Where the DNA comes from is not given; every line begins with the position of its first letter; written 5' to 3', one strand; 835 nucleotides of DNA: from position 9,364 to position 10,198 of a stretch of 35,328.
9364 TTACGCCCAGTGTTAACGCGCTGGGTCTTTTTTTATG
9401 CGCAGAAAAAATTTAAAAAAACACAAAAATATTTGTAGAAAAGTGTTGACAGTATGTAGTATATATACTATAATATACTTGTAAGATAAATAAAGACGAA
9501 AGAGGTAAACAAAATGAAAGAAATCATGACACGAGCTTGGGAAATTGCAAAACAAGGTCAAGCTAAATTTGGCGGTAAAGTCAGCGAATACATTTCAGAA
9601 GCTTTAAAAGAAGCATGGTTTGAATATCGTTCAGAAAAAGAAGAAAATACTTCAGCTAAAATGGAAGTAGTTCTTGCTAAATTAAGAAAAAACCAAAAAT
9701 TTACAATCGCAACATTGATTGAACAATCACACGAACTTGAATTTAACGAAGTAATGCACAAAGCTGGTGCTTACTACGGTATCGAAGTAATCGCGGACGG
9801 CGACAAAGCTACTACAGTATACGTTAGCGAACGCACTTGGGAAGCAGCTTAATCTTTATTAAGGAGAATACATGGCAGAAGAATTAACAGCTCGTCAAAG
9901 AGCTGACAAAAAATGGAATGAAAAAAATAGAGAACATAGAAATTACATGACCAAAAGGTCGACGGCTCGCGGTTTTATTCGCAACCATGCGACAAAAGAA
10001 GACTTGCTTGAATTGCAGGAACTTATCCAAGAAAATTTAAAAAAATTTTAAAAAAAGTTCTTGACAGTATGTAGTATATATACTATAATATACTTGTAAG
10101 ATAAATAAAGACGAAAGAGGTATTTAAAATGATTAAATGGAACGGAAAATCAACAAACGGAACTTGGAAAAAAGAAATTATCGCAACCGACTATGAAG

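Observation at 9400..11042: Autonomous moron block: five small genes driven by a duplicated 62-bp consensus promoter/operator/leader cassette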

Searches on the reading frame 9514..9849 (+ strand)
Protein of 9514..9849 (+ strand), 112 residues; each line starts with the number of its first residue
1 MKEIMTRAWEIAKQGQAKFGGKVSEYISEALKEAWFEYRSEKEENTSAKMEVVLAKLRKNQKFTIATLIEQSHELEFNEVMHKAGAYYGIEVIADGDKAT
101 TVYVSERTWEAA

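Call 6: search_protein_families(library=pfam, proteins=[window:9514-9849:+], max_evalue=1)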
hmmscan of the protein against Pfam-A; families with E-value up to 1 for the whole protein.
window:9514-9849:+ (112 aa): 3 families
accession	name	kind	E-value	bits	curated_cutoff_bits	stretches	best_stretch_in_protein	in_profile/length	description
PF07410.16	Phage_Gp111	-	2.6e-19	70.3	27.1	1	3-111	1-116/117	Streptococcus thermophilus bacteriophage Gp111 protein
PF05203.21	Hom_end_hint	-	0.039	14.4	32.1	1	5-98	120-217/228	Hom_end-associated Hint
PF20184.3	DUF6547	-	0.094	13.5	27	1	30-75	21-66/117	Family of unknown function (DUF6547)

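Call 7: search_protein_families(library=phrogs, proteins=[window:9514-9849:+], max_evalue=0.1)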
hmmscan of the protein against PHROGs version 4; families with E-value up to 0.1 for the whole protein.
window:9514-9849:+ (112 aa): 5 families
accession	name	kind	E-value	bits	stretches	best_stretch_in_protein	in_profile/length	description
phrog_8487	-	unknown function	1.6e-36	125.8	1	2-112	3-111/111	-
phrog_29577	-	unknown function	8.4e-09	36.4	1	2-62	5-66/179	-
phrog_29806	-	unknown function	0.0051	18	1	3-56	10-60/130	-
phrog_8305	-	unknown function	0.011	16.6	1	3-100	8-113/124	-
phrog_3806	-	unknown function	0.053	15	1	4-84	76-155/166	-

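Call 8: search_protein_families(library=padloc, proteins=[window:9514-9849:+], max_evalue=1)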
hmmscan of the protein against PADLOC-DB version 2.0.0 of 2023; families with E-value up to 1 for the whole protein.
window:9514-9849:+ (112 aa): 0 families

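Call 47: find_homologous_proteins(query=window:9514-9849:+, max_evalue=0.001)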
Query window:9514-9849:+ (112 aa): 30 proteins with E <= 0.001 among 30 candidates.
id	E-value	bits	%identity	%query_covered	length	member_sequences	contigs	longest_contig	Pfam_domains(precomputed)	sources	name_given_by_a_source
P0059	6.6e-62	224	96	100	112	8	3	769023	PF07410.18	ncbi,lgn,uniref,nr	ncbi:hypothetical protein Javan237_0003 [Streptococcus phage Javan237]|uniref:hypothetical protein n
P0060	8.0e-32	127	58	100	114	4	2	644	PF07410.18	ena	-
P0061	1.4e-31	126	59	100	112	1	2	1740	PF07410.18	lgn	-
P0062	1.5e-31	126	90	62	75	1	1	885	PF07410.18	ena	-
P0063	3.3e-31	125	59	100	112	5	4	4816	PF07410.18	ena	-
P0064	2.6e-29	119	56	100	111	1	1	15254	PF07410.18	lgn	-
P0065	3.9e-29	118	57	97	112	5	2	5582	PF07410.18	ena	-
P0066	1.4e-28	117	56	100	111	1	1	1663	PF07410.18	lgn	-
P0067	1.3e-27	113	55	96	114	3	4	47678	PF07410.18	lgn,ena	-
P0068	1.4e-27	113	55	96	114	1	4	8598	PF07410.18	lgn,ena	-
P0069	2.7e-27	113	53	96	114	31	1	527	PF07410.18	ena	-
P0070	1.6e-26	110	53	96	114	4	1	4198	PF07410.18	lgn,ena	-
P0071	2.2e-26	110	54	99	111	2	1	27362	PF07410.18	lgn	-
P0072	3.3e-26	109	54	96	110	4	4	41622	PF07410.18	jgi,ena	jgi:hypothetical protein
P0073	4.8e-26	109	52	96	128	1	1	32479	PF07410.18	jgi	jgi:hypothetical protein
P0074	5.8e-26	108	52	96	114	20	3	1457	PF07410.18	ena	-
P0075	1.1e-25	107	51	99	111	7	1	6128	PF07410.18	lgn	-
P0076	1.4e-25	107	51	99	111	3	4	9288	PF07410.18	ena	-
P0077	3.8e-25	106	52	96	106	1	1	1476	PF07410.18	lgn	-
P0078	4.5e-25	105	54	94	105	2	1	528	PF07410.18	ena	-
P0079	1.4e-24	104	51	96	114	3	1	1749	PF07410.18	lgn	-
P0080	2.6e-24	103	52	96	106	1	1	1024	PF07410.18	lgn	-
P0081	3.9e-24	102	51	94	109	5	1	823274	PF07410.18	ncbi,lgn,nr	ncbi:hypothetical protein [Streptococcus oralis]|nr:hypothetical protein [Streptococcus oralis]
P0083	1.9e-11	62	76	38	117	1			PF07410.18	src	-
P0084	1.1e-10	59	83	36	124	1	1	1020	PF07410.18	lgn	-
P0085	2.3e-7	49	41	71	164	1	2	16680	PF07410.18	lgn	-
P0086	1.7e-6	46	78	29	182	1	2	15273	PF07410.18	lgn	-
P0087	9.6e-5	40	77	28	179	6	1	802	PF07410.18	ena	-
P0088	1.0e-4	40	77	28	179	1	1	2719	PF07410.18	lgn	-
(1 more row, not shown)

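Call 61: find_related_loci(query=A4, collection=viral_contigs, flank=3500)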
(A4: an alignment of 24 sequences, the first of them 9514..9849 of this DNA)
Query A4 (112 aa) in viral_contigs; peptide patterns used: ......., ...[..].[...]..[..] (x = any residue, [..] = any of these).
137 stretches matched a pattern; 76 encode a relative of the query (tblastn E <= 1e-3); 75 distinct loci.
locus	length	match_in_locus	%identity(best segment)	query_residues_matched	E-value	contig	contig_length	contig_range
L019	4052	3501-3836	99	1-112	8e-71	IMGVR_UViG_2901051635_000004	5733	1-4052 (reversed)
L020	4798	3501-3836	98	1-112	1e-70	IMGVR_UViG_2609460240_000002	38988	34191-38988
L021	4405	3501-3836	98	1-112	9e-70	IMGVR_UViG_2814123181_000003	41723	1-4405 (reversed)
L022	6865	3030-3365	98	1-112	1e-69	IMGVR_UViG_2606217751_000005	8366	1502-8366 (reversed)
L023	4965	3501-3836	98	1-112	9e-70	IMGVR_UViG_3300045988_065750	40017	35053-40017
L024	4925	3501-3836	98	1-112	9e-70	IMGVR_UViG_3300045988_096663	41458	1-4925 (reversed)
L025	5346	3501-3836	96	1-112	1e-69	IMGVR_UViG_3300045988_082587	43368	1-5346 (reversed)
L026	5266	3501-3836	97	1-112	2e-69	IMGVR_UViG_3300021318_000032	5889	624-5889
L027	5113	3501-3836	96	1-112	1e-68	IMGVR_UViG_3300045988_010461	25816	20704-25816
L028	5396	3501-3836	96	1-112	1e-68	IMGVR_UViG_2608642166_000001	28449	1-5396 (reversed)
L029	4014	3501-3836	96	1-112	8e-69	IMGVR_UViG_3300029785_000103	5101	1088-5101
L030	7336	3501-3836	96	1-112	8e-69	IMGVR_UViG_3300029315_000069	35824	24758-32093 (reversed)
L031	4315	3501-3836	96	1-112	7e-68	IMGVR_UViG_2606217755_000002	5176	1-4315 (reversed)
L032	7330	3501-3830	58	1-112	6e-35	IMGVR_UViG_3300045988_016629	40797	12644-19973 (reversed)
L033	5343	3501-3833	53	2-109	7e-33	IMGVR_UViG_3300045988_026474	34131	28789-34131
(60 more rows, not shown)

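Call 64: predict_structure(alignment_id=A4)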
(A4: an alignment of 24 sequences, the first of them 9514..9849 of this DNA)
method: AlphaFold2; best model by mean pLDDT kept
length: 112 residues; sequences in the alignment: 24
mean_pLDDT: 73.2   pTM: 0.45
mean pLDDT of the five models: 73.2, 71.3, 70.3, 68.8, 64.0
residues with pLDDT >= 90: 15; 70-90: 59; 50-70: 30; < 50: 8
segments of 3 or more residues with pLDDT < 50: 106-112
pLDDT, mean of each block of 10 residues (from residue 1): 81 92 88 72 61 80 80 70 60 71 56 34
secondary structure, 60 per line:
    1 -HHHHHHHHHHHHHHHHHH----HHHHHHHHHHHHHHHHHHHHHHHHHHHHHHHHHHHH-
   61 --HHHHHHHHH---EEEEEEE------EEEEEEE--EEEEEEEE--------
elements in order: H2-19 H24-59 H63-71 E75-81 E88-94 E97-104

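Call 78: fold_search(model_id=the predicted structure, library=pdb)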
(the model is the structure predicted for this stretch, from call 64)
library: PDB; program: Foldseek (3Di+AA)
matches with E <= 10: 616; with E <= 0.001: 0
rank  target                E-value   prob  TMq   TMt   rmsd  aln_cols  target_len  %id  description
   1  9pd3_K                2.9e-01  0.16  0.22  0.14  25.0        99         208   17  NER dual incision complex - DuIS (released 2026-02-18)
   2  4hnu_A                3.8e-01  0.12  0.24  0.04  13.7       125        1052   10  crystal structure of K442E mutant of S. aureus Pyruvate carboxylase (released 2013-01-16)
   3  4ywr                  4.3e-01  0.63  0.26  0.13   6.8        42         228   14  Structure of a putative phosphomethylpyrimidine kinase from Acinetobacter baumannii in non-covalent complex with pyridox (released 2016-03-02)
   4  2pld_A                5.3e-01  0.51  0.25  0.27   7.0        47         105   15  NUCLEAR MAGNETIC RESONANCE STRUCTURE OF AN SH2 DOMAIN OF PHOSPHOLIPASE C-GAMMA1 COMPLEXED WITH A HIGH AFFINITY BINDING (released 1995-01-26)
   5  3d7q_A                5.6e-01  0.12  0.18  0.18   9.3        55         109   11  Crystal structure of a xisi-like protein (npun_ar114) from nostoc punctiforme pcc 73102 at 2.30 A resolution (released 2008-06-17)
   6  2it9_A                6.0e-01  0.06  0.16  0.15  11.9        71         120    8  Crystal structure of a protein with unknown function from DUF155 family (YP_292156.1) from Prochlorococcus sp. NATL2A  (released 2006-11-28)
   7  3ho8_A                6.4e-01  0.09  0.24  0.04  13.9       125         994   10  Crystal Structure of S. aureus Pyruvate Carboxylase in complex with Coenzyme A (released 2009-06-30)
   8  7dey_B                6.8e-01  0.13  0.26  0.16  20.6       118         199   15  Structure of Dicer from Pichia stipitis (released 2021-05-05)
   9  2nlv_B                6.8e-01  0.09  0.17  0.17   9.7        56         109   12  CRYSTAL STRUCTURE OF A XISI-LIKE PROTEIN (AVA_3825) FROM ANABAENA VARIABILIS ATCC 29413 AT 1.30 A RESOLUTION (released 2006-12-05)
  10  2nlv_A                7.3e-01  0.09  0.17  0.17  10.0        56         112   11  CRYSTAL STRUCTURE OF A XISI-LIKE PROTEIN (AVA_3825) FROM ANABAENA VARIABILIS ATCC 29413 AT 1.30 A RESOLUTION (released 2006-12-05)
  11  9e3h_C                8.3e-01  0.20  0.20  0.20   9.0        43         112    7  Cryo EM structure of pertussis toxin in complex with neutralizing Fab PERT-61 (released 2025-10-29)
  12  7wn7_B                8.8e-01  0.16  0.22  0.12   5.3        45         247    9  Crystal structure of HearNPV P26 (released 2022-11-23)
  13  3d7q_B                8.8e-01  0.10  0.19  0.19   9.8        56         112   11  Crystal structure of a xisi-like protein (npun_ar114) from nostoc punctiforme pcc 73102 at 2.30 A resolution (released 2008-06-17)
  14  4qsk_A                8.8e-01  0.06  0.20  0.04  15.3       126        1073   13  Crystal Structure of L. monocytogenes Pyruvate Carboxylase in complex with Cyclic-di-AMP (released 2014-10-29)
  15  3mfd_A                9.4e-01  0.16  0.21  0.08   4.6        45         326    7  The Structure of the Beta-lactamase superfamily domain of D-alanyl-D-alanine carboxypeptidase from Bacillus subtilis (released 2010-05-19)
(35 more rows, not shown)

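Call 109: search_protein_families(library=ncbifam, proteins=[window:9514-9849:+], max_evalue=0.1)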
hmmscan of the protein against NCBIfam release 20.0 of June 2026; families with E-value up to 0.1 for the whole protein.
window:9514-9849:+ (112 aa): 1 family
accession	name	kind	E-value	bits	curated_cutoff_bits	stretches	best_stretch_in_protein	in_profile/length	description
NF040819.1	helicase_HerA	equivalog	0.01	14.4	970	1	2-71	241-310/561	DNA double-strand break repair helicase HerA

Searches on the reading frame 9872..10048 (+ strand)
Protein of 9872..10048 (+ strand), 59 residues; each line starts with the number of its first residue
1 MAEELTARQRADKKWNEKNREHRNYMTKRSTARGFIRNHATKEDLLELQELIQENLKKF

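Call 6: search_protein_families(library=pfam, proteins=[window:9872-10048:+], max_evalue=1)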
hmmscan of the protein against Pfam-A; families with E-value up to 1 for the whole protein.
window:9872-10048:+ (59 aa): 1 family
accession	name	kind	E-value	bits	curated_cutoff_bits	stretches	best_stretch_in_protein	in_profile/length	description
PF24210.1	T4_RIIA1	-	0.021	15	27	1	37-56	47-66/67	RIIA.1-like protein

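Call 7: search_protein_families(library=phrogs, proteins=[window:9872-10048:+], max_evalue=0.1)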
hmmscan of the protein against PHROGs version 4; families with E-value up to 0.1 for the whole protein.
window:9872-10048:+ (59 aa): 3 families
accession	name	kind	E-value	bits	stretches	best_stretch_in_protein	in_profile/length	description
phrog_2277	-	unknown function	3.7e-25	88.6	1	1-58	3-60/62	-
phrog_1683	-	unknown function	0.024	15.4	1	37-56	47-66/67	-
phrog_14214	-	unknown function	0.043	15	1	7-28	9-31/58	-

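Call 8: search_protein_families(library=padloc, proteins=[window:9872-10048:+], max_evalue=1)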
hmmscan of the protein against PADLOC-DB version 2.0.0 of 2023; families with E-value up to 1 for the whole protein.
window:9872-10048:+ (59 aa): 0 families

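Call 109: search_protein_families(library=ncbifam, proteins=[window:9872-10048:+], max_evalue=0.1)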
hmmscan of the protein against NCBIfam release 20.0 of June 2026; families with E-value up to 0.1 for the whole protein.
window:9872-10048:+ (59 aa): 0 families
